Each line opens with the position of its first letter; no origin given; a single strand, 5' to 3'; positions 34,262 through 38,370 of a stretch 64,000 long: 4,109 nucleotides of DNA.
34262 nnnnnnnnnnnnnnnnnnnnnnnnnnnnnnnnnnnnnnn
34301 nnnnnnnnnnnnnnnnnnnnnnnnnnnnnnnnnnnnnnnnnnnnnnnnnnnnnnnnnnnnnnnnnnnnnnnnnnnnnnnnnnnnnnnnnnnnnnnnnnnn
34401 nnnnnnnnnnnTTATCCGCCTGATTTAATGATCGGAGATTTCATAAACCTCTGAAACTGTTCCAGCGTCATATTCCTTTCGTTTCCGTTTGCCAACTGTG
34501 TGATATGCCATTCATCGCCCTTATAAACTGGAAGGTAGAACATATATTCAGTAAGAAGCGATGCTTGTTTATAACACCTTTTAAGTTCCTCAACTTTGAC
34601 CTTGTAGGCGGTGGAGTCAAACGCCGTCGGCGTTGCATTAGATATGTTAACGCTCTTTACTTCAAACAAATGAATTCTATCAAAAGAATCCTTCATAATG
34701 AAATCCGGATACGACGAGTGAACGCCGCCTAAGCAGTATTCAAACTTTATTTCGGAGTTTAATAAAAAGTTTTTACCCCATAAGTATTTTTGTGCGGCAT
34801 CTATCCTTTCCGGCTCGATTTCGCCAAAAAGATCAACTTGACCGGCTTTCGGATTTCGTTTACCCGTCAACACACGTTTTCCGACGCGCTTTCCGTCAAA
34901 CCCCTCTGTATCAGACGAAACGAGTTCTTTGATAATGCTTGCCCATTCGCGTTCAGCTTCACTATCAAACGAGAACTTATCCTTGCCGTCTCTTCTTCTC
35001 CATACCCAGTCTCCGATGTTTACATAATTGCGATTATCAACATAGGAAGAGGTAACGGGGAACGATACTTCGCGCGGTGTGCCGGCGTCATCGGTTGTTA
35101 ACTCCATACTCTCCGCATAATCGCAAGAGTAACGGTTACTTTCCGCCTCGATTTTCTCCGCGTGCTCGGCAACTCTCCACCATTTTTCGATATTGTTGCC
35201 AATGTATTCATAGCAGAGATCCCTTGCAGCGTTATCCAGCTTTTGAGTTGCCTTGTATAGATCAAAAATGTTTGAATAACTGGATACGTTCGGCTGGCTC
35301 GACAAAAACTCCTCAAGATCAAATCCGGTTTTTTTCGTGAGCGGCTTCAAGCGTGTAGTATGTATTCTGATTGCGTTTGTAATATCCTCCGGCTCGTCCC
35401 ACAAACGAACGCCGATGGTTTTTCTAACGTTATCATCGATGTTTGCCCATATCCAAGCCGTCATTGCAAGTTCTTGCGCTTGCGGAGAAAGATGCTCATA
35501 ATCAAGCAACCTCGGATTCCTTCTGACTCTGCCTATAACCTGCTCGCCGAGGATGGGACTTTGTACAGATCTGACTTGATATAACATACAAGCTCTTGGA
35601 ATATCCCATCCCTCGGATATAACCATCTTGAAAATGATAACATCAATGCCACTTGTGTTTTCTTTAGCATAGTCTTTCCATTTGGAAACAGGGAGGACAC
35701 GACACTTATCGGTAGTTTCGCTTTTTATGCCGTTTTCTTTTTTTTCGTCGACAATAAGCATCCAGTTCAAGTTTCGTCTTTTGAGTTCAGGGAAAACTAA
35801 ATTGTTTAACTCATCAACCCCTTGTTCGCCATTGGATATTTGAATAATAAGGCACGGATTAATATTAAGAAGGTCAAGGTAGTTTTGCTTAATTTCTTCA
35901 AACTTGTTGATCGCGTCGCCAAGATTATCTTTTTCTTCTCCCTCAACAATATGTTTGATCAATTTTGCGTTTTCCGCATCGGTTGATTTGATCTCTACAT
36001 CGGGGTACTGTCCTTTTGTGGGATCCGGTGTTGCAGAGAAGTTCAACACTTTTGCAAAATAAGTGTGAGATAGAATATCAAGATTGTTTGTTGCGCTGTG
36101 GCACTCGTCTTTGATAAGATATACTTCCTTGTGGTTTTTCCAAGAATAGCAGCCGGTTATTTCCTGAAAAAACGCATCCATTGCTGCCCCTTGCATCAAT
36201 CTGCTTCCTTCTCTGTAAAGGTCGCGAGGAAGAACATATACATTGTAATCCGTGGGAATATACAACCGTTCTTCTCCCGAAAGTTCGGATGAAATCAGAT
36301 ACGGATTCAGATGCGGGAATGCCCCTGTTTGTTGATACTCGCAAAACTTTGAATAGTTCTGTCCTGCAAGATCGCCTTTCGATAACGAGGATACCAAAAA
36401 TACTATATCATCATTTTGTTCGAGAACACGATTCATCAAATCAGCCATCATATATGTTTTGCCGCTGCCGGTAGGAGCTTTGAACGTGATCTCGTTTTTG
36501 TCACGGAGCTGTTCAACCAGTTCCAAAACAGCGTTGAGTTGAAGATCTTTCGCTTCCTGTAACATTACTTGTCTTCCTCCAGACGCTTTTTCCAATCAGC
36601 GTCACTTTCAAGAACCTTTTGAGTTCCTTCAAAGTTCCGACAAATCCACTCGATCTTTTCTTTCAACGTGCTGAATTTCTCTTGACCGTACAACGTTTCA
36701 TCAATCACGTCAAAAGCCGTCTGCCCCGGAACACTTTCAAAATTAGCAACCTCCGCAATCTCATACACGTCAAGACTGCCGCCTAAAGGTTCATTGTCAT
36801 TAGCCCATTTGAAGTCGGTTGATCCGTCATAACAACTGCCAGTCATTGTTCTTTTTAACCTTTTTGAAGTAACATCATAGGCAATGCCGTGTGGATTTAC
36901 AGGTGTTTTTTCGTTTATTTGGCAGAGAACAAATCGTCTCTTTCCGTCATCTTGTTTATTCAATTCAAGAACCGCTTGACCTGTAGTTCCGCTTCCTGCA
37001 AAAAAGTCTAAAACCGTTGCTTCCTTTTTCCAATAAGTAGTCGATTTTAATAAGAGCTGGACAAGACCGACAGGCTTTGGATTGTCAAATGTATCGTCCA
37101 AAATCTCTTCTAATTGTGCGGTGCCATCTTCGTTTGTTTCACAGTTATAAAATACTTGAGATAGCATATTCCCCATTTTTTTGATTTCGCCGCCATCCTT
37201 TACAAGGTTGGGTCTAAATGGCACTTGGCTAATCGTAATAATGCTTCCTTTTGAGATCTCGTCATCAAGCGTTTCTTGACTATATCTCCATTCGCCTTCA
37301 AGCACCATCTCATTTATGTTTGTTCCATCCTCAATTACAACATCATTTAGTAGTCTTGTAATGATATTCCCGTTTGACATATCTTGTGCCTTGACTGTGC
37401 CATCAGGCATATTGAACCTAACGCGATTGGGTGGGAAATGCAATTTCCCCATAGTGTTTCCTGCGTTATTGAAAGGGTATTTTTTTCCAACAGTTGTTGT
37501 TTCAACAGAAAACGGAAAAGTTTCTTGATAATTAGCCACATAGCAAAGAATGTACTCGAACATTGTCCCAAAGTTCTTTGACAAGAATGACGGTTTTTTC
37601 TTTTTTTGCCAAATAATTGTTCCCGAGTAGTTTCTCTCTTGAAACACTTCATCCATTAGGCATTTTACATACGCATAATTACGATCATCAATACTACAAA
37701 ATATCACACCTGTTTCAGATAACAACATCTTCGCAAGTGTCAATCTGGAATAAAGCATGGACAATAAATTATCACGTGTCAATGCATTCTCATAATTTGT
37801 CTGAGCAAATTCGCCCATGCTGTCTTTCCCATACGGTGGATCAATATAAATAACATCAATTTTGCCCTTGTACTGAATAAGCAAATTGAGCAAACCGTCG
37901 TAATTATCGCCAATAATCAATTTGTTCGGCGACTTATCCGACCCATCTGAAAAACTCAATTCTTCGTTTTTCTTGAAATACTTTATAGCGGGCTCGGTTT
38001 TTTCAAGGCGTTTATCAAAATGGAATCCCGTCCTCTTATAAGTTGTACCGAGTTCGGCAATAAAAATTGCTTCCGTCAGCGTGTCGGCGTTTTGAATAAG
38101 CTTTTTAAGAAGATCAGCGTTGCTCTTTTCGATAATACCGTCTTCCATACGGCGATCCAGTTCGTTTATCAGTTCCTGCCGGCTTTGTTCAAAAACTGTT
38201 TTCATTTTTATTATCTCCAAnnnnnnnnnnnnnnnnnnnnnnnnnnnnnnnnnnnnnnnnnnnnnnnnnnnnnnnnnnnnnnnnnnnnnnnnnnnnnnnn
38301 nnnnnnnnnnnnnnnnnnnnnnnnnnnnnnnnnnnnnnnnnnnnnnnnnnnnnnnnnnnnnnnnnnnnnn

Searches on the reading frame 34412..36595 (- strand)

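Call 12: search_protein_families(library=pfam, proteins=[window:34412-36595:-], max_evalue=0.001)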
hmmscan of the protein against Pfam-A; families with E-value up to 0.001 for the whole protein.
window:34412-36595:- (727 aa): 1 family
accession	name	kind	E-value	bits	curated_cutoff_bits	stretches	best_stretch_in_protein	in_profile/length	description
PF04851.21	ResIII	-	8.8e-14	52.2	22.5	1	16-191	5-163/164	Type III restriction enzyme, res subunit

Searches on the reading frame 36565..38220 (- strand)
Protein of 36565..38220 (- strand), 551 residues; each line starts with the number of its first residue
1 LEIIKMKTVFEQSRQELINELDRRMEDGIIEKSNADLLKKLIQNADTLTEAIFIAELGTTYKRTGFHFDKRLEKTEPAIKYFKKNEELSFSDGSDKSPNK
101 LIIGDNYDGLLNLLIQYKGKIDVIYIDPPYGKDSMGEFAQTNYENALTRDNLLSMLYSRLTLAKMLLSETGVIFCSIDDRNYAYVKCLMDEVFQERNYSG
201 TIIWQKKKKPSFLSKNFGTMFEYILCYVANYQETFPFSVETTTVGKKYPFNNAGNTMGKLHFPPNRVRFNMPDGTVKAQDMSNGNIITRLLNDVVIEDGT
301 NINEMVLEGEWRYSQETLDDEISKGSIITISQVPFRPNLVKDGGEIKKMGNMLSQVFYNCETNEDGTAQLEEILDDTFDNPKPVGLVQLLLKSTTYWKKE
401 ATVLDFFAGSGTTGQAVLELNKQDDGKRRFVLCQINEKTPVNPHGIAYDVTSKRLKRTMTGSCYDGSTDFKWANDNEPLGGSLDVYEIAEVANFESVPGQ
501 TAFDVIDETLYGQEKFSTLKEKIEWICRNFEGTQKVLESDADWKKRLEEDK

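Call 12: search_protein_families(library=pfam, proteins=[window:36565-38220:-], max_evalue=0.001)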
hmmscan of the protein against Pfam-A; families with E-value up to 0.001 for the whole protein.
window:36565-38220:- (551 aa): 2 families
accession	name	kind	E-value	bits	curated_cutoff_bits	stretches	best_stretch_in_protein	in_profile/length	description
PF01555.25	N6_N4_Mtase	-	7.3e-33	114.8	26.7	1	121-438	1-214/221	DNA methylase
PF03602.21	Cons_hypoth95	-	9.4e-06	25.9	24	0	93-150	91-145/182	Conserved hypothetical protein 95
